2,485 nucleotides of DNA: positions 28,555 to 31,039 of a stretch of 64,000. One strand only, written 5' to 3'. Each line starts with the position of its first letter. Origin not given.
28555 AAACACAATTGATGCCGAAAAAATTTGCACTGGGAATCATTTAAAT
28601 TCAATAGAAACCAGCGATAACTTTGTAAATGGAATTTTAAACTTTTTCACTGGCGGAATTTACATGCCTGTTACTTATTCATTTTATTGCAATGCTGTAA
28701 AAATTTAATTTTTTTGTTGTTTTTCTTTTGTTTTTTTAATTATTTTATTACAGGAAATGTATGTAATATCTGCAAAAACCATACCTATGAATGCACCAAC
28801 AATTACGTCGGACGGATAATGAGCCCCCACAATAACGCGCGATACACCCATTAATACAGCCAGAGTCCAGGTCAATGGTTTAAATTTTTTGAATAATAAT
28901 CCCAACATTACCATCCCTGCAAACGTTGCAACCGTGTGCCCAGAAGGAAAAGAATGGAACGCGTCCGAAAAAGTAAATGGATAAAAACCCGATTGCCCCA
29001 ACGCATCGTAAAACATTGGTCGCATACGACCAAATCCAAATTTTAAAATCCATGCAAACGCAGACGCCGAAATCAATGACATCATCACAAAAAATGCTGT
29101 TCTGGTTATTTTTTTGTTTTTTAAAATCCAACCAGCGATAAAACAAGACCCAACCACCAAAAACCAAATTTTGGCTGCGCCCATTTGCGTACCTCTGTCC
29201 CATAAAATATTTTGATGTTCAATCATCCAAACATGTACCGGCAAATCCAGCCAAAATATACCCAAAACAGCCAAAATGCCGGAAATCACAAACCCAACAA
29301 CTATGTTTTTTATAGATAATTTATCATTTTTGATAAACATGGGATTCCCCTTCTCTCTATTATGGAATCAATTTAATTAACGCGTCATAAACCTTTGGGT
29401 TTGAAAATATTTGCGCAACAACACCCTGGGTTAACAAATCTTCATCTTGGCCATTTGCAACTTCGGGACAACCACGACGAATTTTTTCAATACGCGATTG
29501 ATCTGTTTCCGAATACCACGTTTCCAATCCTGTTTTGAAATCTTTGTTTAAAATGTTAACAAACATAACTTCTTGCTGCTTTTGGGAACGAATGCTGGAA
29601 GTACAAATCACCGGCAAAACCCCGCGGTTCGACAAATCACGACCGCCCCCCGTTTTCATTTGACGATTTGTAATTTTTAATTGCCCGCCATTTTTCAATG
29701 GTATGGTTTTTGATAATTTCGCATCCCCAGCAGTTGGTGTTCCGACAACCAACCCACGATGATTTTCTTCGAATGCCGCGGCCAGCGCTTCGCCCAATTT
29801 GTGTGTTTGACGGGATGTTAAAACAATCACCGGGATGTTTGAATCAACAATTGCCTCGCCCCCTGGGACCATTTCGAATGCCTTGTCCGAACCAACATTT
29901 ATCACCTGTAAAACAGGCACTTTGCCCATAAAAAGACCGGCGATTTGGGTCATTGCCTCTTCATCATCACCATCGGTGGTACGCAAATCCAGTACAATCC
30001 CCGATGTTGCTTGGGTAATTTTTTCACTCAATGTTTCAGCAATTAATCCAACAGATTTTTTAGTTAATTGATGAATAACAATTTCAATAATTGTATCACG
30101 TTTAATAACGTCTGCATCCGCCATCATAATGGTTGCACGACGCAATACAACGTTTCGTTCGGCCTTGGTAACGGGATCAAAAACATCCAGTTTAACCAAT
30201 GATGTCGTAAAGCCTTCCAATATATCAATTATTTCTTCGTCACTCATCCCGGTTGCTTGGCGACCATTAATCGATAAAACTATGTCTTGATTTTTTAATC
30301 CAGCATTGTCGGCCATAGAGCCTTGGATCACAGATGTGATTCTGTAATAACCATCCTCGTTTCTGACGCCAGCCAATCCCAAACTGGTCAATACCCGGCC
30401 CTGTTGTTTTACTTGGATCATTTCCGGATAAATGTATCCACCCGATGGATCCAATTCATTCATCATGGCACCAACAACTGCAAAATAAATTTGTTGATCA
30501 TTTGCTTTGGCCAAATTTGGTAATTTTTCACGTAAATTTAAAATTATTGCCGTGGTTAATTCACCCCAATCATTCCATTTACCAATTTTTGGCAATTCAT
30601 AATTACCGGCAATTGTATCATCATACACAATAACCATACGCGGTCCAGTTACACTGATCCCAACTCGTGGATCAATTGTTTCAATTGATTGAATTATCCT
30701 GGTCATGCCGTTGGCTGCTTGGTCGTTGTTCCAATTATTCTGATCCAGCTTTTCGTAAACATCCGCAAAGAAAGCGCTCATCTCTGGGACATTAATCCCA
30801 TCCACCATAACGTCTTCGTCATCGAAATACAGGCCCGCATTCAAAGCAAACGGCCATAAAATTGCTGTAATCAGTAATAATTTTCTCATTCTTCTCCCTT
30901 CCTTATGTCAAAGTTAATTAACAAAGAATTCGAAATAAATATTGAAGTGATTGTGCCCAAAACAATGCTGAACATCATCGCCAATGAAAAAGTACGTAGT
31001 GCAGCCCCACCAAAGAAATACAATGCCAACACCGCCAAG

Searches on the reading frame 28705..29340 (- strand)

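Call 82: search_protein_families(library=pfam, proteins=[window:28705-29340:-], max_evalue=0.001)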
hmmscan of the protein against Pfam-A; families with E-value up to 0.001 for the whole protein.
window:28705-29340:- (211 aa): 3 families
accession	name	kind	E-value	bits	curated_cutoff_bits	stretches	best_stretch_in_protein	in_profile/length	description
PF01569.27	PAP2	-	1.8e-26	92.9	27.2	1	84-196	4-124/130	PAP2 superfamily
PF14378.12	PAP2_3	-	3.6e-09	37.1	27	1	91-188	68-186/190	PAP2 superfamily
PF14360.12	PAP2_C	-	5.3e-05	24.2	27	1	133-190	8-69/74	PAP2 superfamily C-terminal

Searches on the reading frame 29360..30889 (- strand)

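Call 82: search_protein_families(library=pfam, proteins=[window:29360-30889:-], max_evalue=0.001)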
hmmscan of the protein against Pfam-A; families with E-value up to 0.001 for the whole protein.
window:29360-30889:- (509 aa): 4 families
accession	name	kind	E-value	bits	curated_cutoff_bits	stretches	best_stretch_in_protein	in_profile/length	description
PF03572.23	Peptidase_S41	-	1.8e-20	73.6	24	1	270-426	5-161/165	Peptidase family S41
PF17820.7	PDZ_6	-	2.3e-10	40.5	27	1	183-234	1-50/54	PDZ domain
PF00595.29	PDZ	-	2.7e-09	37.7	23.2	1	168-231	10-75/81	PDZ domain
PF13180.12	PDZ_2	-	0.00014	22.5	27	1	174-215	6-47/80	PDZ domain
